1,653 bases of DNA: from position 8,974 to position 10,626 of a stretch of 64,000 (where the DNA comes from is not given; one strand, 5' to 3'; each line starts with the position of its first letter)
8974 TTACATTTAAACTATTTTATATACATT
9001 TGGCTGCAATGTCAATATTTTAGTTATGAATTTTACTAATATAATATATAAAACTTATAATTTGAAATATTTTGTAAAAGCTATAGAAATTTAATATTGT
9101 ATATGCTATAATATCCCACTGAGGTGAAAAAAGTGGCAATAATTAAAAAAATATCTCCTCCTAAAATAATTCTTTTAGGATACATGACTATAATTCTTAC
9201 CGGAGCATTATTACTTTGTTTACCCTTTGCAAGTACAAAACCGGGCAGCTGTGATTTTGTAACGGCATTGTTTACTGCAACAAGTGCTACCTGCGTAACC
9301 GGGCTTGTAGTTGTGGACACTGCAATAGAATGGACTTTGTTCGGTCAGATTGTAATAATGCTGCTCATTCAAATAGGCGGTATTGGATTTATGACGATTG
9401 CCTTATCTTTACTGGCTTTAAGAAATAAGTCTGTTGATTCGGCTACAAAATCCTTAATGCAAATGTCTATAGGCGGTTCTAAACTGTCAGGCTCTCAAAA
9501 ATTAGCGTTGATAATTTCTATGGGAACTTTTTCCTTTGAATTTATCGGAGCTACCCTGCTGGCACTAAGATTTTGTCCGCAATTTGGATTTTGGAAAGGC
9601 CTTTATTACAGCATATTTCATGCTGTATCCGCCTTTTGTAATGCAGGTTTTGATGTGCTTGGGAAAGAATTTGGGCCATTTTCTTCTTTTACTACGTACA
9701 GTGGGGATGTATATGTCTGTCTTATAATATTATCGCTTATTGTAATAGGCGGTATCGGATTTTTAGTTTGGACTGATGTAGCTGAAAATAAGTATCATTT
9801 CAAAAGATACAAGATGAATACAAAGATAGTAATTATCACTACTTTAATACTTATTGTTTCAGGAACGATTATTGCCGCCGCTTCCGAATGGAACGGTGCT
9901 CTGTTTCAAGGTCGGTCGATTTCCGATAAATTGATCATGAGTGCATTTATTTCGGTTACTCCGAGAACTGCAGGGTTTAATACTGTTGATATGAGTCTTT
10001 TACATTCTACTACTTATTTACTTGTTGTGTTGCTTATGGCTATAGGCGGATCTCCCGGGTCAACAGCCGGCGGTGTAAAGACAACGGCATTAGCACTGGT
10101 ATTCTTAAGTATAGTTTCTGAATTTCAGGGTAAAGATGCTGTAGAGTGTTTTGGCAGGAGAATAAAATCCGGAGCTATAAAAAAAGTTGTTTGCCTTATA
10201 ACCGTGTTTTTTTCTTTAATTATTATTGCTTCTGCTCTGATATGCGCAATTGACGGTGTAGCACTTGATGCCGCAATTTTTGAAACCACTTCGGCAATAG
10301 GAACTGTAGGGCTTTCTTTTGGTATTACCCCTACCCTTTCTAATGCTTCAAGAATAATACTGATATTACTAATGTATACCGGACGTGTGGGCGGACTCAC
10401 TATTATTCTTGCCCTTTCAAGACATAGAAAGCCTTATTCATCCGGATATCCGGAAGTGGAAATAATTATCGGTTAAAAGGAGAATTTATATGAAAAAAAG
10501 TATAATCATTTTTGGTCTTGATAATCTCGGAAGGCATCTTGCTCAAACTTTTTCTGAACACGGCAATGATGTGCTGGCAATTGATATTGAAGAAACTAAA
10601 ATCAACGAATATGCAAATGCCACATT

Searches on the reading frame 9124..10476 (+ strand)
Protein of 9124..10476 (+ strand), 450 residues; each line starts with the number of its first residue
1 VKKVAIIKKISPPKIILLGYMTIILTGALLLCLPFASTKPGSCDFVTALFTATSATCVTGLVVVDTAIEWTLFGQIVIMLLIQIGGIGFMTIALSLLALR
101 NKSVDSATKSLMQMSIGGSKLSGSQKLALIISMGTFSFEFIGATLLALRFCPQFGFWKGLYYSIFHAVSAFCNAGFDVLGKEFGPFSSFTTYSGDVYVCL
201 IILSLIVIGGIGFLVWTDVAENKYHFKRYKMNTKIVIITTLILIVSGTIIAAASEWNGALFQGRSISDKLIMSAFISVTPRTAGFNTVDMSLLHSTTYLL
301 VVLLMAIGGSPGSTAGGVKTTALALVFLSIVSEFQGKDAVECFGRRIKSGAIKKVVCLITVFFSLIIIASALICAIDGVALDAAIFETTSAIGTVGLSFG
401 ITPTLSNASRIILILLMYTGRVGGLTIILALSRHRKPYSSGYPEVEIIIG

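Call 73: search_protein_families(library=pfam, proteins=[window:9124-10476:+], max_evalue=0.00001)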
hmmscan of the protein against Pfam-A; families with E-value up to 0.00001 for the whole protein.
window:9124-10476:+ (450 aa): 1 family
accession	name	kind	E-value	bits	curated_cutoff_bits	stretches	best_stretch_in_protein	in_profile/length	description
PF02386.22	TrkH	-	4.7e-53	180.8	27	1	41-432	59-491/502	Cation transport protein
